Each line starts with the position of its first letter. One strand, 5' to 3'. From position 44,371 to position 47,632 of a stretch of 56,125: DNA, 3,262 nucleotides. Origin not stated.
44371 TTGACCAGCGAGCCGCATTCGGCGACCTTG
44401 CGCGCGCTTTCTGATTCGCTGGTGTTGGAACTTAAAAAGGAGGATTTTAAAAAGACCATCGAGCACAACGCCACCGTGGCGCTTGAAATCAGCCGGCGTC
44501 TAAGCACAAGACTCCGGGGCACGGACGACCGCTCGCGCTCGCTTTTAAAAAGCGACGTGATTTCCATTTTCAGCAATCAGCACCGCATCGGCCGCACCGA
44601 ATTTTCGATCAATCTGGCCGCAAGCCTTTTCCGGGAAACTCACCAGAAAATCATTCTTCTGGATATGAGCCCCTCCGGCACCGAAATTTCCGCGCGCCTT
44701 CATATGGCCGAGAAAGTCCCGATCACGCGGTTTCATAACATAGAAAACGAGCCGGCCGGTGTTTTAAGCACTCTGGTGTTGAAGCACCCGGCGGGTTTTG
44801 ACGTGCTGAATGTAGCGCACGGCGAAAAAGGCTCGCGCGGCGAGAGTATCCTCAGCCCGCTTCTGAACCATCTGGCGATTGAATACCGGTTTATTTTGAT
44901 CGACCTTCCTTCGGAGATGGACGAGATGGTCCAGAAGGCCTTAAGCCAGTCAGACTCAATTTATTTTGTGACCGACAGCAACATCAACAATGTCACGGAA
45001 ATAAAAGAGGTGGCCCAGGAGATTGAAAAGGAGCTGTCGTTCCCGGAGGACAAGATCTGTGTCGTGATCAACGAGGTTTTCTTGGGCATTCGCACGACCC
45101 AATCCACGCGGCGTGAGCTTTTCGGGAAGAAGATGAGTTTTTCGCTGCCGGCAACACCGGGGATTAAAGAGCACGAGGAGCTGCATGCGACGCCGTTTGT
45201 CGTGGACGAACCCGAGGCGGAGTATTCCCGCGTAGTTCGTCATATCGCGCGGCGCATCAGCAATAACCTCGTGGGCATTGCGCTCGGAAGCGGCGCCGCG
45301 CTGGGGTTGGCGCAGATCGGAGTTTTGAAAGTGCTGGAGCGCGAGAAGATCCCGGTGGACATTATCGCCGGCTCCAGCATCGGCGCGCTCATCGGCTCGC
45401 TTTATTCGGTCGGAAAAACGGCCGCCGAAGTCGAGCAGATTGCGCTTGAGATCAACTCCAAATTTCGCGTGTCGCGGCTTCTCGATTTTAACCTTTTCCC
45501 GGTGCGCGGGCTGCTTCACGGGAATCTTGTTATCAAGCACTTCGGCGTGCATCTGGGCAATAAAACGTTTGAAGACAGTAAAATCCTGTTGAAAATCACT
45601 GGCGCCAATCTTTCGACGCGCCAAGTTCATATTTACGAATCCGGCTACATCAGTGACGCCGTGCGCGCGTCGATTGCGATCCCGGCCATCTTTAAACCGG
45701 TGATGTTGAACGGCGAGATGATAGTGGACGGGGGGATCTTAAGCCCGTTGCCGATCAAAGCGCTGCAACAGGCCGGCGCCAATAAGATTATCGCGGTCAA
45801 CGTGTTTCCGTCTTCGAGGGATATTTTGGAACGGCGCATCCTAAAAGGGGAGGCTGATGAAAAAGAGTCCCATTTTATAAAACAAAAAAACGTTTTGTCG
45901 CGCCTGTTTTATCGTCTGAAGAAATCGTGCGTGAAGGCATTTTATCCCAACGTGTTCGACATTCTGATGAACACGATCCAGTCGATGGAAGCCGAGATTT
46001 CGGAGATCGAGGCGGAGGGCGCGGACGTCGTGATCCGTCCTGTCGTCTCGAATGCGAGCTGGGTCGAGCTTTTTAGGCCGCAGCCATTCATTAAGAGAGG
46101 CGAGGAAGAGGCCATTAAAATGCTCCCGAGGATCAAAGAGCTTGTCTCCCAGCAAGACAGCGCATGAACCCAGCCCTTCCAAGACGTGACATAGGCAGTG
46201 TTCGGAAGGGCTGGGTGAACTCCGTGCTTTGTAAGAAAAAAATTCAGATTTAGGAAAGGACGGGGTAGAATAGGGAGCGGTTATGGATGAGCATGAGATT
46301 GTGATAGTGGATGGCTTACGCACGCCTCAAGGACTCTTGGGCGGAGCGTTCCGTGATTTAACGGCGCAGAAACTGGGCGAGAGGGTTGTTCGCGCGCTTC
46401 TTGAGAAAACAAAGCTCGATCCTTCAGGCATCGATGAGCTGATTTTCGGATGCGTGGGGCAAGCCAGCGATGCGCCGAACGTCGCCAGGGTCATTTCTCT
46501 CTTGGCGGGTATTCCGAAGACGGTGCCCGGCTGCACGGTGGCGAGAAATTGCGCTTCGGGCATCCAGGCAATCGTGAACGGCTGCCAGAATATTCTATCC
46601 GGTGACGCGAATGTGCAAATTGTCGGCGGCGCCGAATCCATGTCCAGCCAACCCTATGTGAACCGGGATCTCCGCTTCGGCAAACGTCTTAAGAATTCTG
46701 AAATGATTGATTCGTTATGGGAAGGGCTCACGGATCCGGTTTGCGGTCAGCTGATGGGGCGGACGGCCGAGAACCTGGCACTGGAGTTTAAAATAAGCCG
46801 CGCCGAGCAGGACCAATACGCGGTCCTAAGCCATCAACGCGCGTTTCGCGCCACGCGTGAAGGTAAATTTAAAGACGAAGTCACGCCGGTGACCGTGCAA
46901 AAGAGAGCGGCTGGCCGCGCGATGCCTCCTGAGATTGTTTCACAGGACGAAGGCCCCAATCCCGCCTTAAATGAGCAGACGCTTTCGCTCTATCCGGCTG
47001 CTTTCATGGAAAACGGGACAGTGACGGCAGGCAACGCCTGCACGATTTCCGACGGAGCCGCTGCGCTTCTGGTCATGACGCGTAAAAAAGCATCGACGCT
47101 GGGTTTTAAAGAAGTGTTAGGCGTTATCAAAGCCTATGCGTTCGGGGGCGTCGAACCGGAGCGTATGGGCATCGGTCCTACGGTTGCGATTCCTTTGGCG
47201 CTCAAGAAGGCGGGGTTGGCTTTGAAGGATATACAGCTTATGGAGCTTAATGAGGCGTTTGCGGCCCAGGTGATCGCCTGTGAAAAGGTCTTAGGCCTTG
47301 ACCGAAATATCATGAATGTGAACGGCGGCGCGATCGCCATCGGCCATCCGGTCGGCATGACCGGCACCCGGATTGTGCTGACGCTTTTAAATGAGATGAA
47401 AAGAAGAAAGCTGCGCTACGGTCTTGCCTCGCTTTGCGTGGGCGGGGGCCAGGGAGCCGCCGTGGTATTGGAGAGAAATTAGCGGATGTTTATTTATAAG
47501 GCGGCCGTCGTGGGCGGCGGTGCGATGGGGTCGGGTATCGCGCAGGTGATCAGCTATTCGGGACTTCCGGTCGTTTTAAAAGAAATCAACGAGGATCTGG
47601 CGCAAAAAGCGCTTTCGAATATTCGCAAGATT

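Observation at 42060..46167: Seven-gene operon joining three stand-alone PilZ receptors to a cNMP-domain/ParA-like/patatin phospholipase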

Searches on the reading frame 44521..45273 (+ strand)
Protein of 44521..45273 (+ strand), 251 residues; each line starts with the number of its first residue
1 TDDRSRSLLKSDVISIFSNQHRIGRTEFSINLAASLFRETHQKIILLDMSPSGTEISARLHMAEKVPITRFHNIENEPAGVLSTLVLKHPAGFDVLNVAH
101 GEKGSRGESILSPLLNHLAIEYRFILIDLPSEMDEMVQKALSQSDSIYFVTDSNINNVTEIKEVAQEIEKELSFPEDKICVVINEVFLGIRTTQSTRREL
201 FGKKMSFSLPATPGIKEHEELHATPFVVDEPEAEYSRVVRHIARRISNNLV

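Call 37: search_solved_structures(query=window:44521-45273:+, max_evalue=1, show_alignments=2)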
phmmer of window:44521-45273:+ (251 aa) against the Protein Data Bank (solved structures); distinct sequences matched with E-value up to 1: 11.
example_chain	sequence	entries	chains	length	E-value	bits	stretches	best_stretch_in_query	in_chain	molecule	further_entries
6iub_A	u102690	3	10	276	1.2e-05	28.1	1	9-148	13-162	SpoOJ regulator (Soj)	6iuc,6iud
8jmj_A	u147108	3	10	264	1.7e-05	27.6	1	10-148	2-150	SpoOJ regulator (Soj)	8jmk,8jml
8ray_B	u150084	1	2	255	2e-05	27.4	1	14-149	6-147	ParA family protein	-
2bek_A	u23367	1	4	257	0.00059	22.6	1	15-150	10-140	SEGREGATION PROTEIN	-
1wcv_1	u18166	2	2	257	0.00081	22.2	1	15-150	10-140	SEGREGATION PROTEIN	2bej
3ea0_A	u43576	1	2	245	0.0047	19.7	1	80-239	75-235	ATPase, ParA family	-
1ion_A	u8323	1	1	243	0.057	16.1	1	13-170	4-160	PROBABLE CELL DIVISION INHIBITOR MIND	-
8zkc_A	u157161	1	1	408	0.092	15.4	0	216-249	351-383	Iron-sulfur cluster carrier protein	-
1g3q_A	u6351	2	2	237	0.11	15.1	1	13-234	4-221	CELL DIVISION INHIBITOR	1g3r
4v02_A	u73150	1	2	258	0.32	13.7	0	13-169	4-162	SITE-DETERMINING PROTEIN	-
4v03_A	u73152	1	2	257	0.37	13.5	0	13-169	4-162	SITE-DETERMINING PROTEIN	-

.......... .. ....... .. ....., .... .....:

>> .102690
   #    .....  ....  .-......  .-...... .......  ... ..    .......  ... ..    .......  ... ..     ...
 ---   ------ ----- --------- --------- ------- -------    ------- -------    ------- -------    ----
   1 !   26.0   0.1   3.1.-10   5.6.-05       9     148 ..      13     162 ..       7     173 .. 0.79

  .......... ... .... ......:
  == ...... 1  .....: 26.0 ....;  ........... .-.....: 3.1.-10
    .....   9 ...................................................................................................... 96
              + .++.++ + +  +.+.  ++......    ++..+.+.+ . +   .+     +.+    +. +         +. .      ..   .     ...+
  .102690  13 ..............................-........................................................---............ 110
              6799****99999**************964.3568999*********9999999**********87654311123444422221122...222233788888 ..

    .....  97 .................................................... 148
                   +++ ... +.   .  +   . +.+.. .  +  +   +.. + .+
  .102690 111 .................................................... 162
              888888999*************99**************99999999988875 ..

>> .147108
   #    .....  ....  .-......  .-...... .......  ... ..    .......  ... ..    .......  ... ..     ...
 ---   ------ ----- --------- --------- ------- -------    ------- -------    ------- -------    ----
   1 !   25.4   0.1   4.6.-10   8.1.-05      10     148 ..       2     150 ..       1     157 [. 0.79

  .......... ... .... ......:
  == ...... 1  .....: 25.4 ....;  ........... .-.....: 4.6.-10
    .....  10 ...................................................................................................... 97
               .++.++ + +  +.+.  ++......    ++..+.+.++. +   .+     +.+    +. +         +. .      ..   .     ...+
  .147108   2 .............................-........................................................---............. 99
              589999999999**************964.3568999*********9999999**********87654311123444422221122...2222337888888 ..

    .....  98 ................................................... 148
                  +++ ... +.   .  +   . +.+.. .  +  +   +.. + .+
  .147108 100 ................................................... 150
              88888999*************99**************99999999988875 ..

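Call 44: search_protein_representatives(protein=window:44521-45273:+)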
Query: 251 residues. Proteins with E-value up to 0.001 (for the whole library): 1131; up to 1e-10: 82; up to 1e-30: 12. The best 150 are listed.
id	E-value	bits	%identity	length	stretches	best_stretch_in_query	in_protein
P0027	1.0e-88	313.0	60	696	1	2-251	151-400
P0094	4.2e-57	209.6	41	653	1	9-251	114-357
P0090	1.0e-51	192.0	40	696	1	9-251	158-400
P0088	3.3e-45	170.7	42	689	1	6-251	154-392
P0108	7.8e-42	159.6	38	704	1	7-251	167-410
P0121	2.4e-37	145.0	35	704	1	5-251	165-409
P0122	4.7e-35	137.5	33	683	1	10-251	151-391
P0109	1.1e-32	129.7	33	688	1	4-247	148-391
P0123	5.5e-32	127.4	34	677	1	7-251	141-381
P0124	2.3e-31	125.4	32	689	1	10-251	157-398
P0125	8.4e-31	123.6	37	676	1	5-247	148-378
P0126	8.8e-31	123.5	30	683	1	6-248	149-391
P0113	1.2e-30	123.0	33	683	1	6-250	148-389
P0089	2.0e-30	122.3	33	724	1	2-251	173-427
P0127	1.9e-26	109.4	31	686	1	5-250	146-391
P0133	1.0e-21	93.9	29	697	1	6-250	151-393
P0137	6.1e-20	88.0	27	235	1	13-247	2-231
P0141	1.4e-18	83.5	26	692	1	9-251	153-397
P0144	7.1e-17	78.0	26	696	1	9-249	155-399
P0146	8.6e-17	77.7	28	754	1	9-247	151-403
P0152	3.2e-15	72.6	27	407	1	13-248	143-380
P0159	6.1e-14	68.4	24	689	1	10-250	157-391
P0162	5.6e-13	65.3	25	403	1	12-248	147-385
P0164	1.2e-12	64.2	26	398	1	11-249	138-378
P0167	1.7e-12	63.7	23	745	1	13-246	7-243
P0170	2.5e-12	63.1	21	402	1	9-246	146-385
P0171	3.3e-12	62.8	24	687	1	7-246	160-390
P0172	3.8e-12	62.6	25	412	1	13-246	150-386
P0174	7.0e-12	61.7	27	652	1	13-239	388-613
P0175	9.3e-12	61.3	24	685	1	13-246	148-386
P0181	3.2e-11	59.5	21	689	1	13-251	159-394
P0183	3.4e-11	59.4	25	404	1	10-247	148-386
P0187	5.7e-11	58.7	29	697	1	11-248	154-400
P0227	2.1e-09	53.6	25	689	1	12-251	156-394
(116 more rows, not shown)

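Call 45: search_protein_families(library=pfam, proteins=[P0152, P0162, P0164, P0170, P0172, P0183, P0167, P0174, P0146, P0137], max_evalue=0.0001)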
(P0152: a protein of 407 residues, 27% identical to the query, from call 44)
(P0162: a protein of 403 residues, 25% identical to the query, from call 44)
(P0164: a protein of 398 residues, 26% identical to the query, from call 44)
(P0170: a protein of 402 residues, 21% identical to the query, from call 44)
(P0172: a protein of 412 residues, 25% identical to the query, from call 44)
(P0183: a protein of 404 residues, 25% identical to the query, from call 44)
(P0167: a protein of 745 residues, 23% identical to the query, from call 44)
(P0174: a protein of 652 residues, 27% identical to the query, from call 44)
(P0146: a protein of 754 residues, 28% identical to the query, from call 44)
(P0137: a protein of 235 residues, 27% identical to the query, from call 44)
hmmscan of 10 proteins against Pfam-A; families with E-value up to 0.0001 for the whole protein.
P0152 (407 aa): 4 families
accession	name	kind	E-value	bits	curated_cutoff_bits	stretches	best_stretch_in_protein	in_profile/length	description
PF10609.15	ParA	-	5.9e-16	59.1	27.1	1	142-378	4-245/246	NUBPL iron-transfer P-loop NTPase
PF01656.29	CbiA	-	6.6e-14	52.4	25.4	1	144-347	1-115/125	CobQ/CobB/MinD/ParA nucleotide binding domain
PF13614.12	AAA_31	-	6.7e-12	46.1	27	1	142-305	2-168/177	AAA domain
PF00072.30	Response_reg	-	1e-05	26.1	30.2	1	34-114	30-110/111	Response regulator receiver domain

P0162 (403 aa): 6 families
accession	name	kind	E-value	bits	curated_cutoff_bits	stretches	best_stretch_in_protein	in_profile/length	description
PF13614.12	AAA_31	-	4.1e-17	63.1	27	1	147-310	2-168/177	AAA domain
PF10609.15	ParA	-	1.5e-15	57.7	27.1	1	147-290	4-144/246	NUBPL iron-transfer P-loop NTPase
PF00072.30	Response_reg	-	4.9e-15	56.1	30.2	1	7-118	1-110/111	Response regulator receiver domain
PF01656.29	CbiA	-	7.1e-13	49.1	25.4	1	149-354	1-117/125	CobQ/CobB/MinD/ParA nucleotide binding domain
PF09140.17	MipZ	-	8.1e-06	25.8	20.7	1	147-284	1-124/262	ATPase MipZ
PF06564.18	CBP_BcsQ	-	2.1e-05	24.6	21.3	0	148-184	3-38/234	Cellulose biosynthesis protein BcsQ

P0164 (398 aa): 4 families
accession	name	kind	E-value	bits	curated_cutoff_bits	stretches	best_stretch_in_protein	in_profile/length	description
PF13614.12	AAA_31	-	4.5e-21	76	27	1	139-284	2-150/177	AAA domain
PF01656.29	CbiA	-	2.3e-13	50.6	25.4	1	141-374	1-86/125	CobQ/CobB/MinD/ParA nucleotide binding domain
PF10609.15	ParA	-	1.4e-12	48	27.1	1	139-374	4-244/246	NUBPL iron-transfer P-loop NTPase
PF00072.30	Response_reg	-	2.3e-09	37.8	30.2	1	42-115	36-110/111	Response regulator receiver domain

P0170 (402 aa): 6 families
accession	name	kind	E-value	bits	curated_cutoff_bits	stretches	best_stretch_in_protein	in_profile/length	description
PF00072.30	Response_reg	-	1.5e-20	73.9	30.2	1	11-121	1-109/111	Response regulator receiver domain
PF13614.12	AAA_31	-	1.1e-16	61.8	27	1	150-310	3-166/177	AAA domain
PF10609.15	ParA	-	8.7e-15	55.2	27.1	1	149-385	4-245/246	NUBPL iron-transfer P-loop NTPase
PF01656.29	CbiA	-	6.3e-14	52.5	25.4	1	151-354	1-115/125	CobQ/CobB/MinD/ParA nucleotide binding domain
PF02374.21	ArsA_ATPase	-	8e-08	32.3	24.3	1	152-184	4-35/305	Anion-transporting ATPase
PF00142.24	Fer4_NifH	-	4.6e-05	23.5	25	0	154-390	5-249/271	4Fe-4S iron sulfur cluster binding proteins, NifH/frxC family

P0172 (412 aa): 5 families
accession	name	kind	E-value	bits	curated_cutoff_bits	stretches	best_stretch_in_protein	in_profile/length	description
PF00072.30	Response_reg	-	3.9e-16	59.7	30.2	1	20-123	8-110/111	Response regulator receiver domain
PF13614.12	AAA_31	-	8.5e-16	58.8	27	1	149-293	2-149/177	AAA domain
PF01656.29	CbiA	-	3e-09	37.3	25.4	1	151-353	1-113/125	CobQ/CobB/MinD/ParA nucleotide binding domain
PF10609.15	ParA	-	2.1e-08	34.4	27.1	1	148-203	3-57/246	NUBPL iron-transfer P-loop NTPase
PF06564.18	CBP_BcsQ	-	6.4e-06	26.3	21.3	1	150-292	3-146/234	Cellulose biosynthesis protein BcsQ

P0183 (404 aa): 6 families
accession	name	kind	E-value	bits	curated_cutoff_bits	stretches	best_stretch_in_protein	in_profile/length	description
PF13614.12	AAA_31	-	4.3e-15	56.6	27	1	150-306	2-162/177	AAA domain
PF00072.30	Response_reg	-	1.1e-12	48.5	30.2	1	32-118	24-110/111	Response regulator receiver domain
PF10609.15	ParA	-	4e-12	46.5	27.1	1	150-199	4-52/246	NUBPL iron-transfer P-loop NTPase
PF01656.29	CbiA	-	9.8e-11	42.1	25.4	1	152-324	1-82/125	CobQ/CobB/MinD/ParA nucleotide binding domain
PF09140.17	MipZ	-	4.5e-07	29.9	20.7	1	151-291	2-127/262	ATPase MipZ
PF02374.21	ArsA_ATPase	-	1e-05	25.4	24.3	0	153-188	4-38/305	Anion-transporting ATPase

P0167 (745 aa): 5 families
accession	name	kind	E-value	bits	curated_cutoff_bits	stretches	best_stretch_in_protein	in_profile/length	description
PF00437.27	T2SSE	-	9.3e-68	229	24.9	1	369-648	3-279/370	Type II/IV secretion system protein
PF01656.29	CbiA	-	1.7e-10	41.4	25.4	1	12-216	5-119/125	CobQ/CobB/MinD/ParA nucleotide binding domain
PF10609.15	ParA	-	5.3e-07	29.7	27.1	1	6-243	4-245/246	NUBPL iron-transfer P-loop NTPase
PF13614.12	AAA_31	-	4.4e-06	27.2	27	1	6-47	2-42/177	AAA domain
PF13191.12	AAA_16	-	7.3e-06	27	32.6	0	483-536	9-63/167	AAA ATPase domain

P0174 (652 aa): 3 families
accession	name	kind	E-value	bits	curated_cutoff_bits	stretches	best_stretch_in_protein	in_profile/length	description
PF13614.12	AAA_31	-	4.5e-16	59.7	27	1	387-547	2-167/177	AAA domain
PF01656.29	CbiA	-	1.6e-10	41.5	25.4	1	390-595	2-120/125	CobQ/CobB/MinD/ParA nucleotide binding domain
PF10609.15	ParA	-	3.3e-07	30.4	27.1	1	387-528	4-144/246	NUBPL iron-transfer P-loop NTPase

P0146 (754 aa): 2 families
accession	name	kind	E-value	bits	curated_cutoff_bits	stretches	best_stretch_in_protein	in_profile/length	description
PF01734.28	Patatin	-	4.1e-29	102.6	27.7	1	409-613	1-190/191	Patatin-like phospholipase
PF00027.35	cNMP_binding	-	1.4e-24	86.3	27.5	1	40-125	2-88/89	Cyclic nucleotide-binding domain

P0137 (235 aa): 1 family
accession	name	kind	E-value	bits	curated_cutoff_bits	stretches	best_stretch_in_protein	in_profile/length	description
PF13614.12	AAA_31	-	4.4e-05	23.9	27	0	3-157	4-162/177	AAA domain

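Call 51: list_cluster_members(proteins=[P0141, P0144, P0159, P0181, P0187, P0146, P0171, P0175, P0227, P0133])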
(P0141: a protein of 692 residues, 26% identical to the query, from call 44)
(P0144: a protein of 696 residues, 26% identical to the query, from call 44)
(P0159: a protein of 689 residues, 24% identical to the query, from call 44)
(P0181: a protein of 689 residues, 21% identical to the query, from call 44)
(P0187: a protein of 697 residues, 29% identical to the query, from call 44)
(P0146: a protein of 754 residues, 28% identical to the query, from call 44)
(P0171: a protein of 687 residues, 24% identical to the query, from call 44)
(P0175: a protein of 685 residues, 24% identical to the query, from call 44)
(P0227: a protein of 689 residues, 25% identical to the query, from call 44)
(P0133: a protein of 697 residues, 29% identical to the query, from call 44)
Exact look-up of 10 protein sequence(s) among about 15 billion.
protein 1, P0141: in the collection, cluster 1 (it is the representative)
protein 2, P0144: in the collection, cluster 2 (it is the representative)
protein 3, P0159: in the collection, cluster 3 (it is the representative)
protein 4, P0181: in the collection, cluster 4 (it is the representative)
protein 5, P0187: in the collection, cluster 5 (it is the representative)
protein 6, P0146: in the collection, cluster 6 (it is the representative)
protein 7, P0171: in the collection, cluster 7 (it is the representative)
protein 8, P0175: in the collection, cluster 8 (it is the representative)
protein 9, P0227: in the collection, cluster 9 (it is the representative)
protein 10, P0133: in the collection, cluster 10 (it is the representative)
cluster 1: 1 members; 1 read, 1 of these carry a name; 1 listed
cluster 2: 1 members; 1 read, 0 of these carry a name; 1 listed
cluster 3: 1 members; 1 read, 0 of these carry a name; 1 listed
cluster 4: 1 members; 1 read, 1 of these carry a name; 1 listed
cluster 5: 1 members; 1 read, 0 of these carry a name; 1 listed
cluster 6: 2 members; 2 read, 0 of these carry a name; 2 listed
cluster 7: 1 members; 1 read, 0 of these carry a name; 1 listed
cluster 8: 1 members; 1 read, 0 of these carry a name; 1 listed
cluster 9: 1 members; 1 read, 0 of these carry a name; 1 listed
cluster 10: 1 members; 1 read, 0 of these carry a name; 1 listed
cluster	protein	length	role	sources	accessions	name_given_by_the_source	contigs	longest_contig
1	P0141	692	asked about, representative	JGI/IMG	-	NTE family protein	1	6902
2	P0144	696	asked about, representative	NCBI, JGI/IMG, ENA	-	-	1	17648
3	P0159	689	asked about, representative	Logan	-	-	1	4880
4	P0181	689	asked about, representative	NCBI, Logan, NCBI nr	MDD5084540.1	MAG: patatin-like phospholipase family protein [Candidatus Omnitrophica bacterium] | patatin-like phospholipase family protein [Candidatus Omnitrophota bacterium]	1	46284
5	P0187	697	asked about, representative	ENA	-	-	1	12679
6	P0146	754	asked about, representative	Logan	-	-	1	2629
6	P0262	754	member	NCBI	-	-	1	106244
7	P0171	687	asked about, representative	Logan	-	-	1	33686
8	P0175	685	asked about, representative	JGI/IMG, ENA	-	-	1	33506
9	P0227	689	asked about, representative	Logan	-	-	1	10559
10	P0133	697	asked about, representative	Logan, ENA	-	-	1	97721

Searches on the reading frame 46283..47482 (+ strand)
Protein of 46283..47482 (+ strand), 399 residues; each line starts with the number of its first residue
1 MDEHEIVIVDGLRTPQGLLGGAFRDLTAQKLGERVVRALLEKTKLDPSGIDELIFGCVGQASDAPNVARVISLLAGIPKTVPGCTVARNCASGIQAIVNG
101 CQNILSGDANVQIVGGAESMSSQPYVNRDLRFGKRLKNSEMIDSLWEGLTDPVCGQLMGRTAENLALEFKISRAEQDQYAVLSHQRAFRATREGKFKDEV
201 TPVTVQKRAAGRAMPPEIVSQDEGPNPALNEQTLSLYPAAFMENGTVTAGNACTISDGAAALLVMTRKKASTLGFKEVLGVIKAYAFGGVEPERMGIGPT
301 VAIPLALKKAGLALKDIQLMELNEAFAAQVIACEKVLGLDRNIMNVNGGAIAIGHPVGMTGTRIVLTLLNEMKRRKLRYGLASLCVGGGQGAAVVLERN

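Call 81: search_protein_families(library=pfam, proteins=[window:46283-47482:+], max_evalue=0.000001)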
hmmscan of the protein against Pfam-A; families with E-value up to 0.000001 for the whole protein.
window:46283-47482:+ (399 aa): 2 families
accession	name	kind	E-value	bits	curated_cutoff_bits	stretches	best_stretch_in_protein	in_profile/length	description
PF00108.29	Thiolase_N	-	5.5e-81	272.2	26.4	1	6-267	1-259/260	Thiolase, N-terminal domain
PF02803.24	Thiolase_C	-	1.7e-47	160.6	27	1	278-398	3-123/123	Thiolase, C-terminal domain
